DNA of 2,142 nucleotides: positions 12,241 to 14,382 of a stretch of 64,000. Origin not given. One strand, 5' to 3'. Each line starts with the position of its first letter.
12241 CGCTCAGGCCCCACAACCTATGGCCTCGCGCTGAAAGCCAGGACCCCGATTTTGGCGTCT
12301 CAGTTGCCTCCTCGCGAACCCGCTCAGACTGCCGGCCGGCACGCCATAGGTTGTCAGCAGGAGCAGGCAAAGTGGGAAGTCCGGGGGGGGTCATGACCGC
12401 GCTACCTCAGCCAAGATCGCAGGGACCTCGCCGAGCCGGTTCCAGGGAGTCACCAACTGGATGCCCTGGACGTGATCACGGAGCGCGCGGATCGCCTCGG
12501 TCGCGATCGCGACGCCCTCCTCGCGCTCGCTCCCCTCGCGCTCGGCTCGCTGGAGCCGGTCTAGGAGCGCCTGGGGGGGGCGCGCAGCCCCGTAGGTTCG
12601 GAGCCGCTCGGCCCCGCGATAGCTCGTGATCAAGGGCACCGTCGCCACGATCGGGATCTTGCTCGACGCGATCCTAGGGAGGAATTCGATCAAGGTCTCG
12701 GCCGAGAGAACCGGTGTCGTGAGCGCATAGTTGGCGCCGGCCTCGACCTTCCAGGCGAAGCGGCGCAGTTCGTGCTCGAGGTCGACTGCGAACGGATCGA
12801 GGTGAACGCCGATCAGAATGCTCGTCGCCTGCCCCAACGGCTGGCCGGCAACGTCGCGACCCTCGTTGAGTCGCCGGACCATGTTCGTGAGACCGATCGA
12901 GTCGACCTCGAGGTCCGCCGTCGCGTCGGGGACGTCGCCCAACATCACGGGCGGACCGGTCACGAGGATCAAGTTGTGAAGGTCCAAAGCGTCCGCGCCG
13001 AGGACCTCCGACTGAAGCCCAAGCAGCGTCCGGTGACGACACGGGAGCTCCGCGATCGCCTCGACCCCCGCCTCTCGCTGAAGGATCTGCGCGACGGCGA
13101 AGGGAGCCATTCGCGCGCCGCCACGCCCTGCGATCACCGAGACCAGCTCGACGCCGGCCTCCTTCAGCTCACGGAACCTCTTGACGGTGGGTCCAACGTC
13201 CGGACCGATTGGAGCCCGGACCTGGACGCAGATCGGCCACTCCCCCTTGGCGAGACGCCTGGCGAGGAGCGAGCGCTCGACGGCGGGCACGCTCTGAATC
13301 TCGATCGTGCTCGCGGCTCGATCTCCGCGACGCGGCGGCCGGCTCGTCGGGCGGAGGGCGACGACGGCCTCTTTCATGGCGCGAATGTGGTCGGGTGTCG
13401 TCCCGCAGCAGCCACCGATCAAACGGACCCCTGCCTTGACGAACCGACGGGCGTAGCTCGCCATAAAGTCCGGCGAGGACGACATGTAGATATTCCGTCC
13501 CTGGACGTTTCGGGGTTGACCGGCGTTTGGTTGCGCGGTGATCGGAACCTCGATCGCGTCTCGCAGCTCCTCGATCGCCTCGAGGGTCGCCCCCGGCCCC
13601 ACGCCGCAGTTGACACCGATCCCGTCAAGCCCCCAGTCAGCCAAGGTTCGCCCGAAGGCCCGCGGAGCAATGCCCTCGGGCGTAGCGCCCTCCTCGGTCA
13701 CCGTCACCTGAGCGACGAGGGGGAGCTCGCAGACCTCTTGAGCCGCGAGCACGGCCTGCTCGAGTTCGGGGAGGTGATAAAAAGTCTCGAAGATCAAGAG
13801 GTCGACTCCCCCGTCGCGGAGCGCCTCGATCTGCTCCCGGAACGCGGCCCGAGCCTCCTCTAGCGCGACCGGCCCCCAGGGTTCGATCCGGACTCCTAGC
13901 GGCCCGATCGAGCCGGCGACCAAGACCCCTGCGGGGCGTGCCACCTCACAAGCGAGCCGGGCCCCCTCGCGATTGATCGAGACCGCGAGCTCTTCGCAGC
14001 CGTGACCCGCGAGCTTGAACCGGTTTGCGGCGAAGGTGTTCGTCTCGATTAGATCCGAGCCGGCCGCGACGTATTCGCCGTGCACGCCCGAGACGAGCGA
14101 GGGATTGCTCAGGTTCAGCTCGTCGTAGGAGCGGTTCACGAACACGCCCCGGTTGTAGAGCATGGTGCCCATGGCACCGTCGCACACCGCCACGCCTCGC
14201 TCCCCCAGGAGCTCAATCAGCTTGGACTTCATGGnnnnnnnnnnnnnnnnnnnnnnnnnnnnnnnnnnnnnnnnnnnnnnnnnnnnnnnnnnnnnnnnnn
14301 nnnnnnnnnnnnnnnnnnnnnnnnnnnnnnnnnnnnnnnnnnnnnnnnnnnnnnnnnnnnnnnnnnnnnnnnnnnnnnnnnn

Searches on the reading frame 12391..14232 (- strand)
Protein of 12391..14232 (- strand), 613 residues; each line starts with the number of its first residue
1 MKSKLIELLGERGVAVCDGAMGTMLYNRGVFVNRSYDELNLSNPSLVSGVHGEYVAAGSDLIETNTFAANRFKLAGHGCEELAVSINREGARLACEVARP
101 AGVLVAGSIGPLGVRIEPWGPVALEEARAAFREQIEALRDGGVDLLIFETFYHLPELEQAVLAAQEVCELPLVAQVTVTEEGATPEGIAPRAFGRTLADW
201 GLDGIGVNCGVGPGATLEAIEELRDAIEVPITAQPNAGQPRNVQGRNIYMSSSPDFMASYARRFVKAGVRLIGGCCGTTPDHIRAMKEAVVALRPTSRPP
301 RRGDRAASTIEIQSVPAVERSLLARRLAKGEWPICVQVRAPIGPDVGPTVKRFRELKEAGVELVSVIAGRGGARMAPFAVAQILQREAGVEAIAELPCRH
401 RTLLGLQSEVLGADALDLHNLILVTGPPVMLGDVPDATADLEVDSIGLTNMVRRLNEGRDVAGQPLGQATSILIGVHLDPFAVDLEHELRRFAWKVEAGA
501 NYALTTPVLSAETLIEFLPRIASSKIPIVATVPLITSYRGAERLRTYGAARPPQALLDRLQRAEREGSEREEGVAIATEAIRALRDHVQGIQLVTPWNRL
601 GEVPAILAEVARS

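Call 89: search_protein_families(library=ncbifam, proteins=[window:12391-14232:-], max_evalue=1e-10)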
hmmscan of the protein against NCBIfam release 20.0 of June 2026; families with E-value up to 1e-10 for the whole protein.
window:12391-14232:- (613 aa): 6 families
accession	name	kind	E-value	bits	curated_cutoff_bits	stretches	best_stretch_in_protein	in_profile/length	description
NF006396.0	PRK08645.1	equivalog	7.3e-167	556.1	453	1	4-609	3-601/611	bifunctional homocysteine S-methyltransferase/methylenetetrahydrofolate reductase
NF005718.0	PRK07534.1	equivalog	3.1e-66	223.9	338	1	1-299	2-303/337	betaine--homocysteine S-methyltransferase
TIGR02082.1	metH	equivalog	9.7e-54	182.4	1010.85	1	13-313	4-335/1182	methionine synthase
NF007024.0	PRK09490.1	equivalog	9.3e-47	159.5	1497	1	16-303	22-342/1234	methionine synthase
NF007020.0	PRK09485.1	equivalog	6.2e-32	110.9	215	1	4-290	3-303/306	homocysteine S-methyltransferase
TIGR00676.1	fadh2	equivalog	9.1e-13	48.2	293.7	1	352-595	20-260/275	methylenetetrahydrofolate reductase [NAD(P)H]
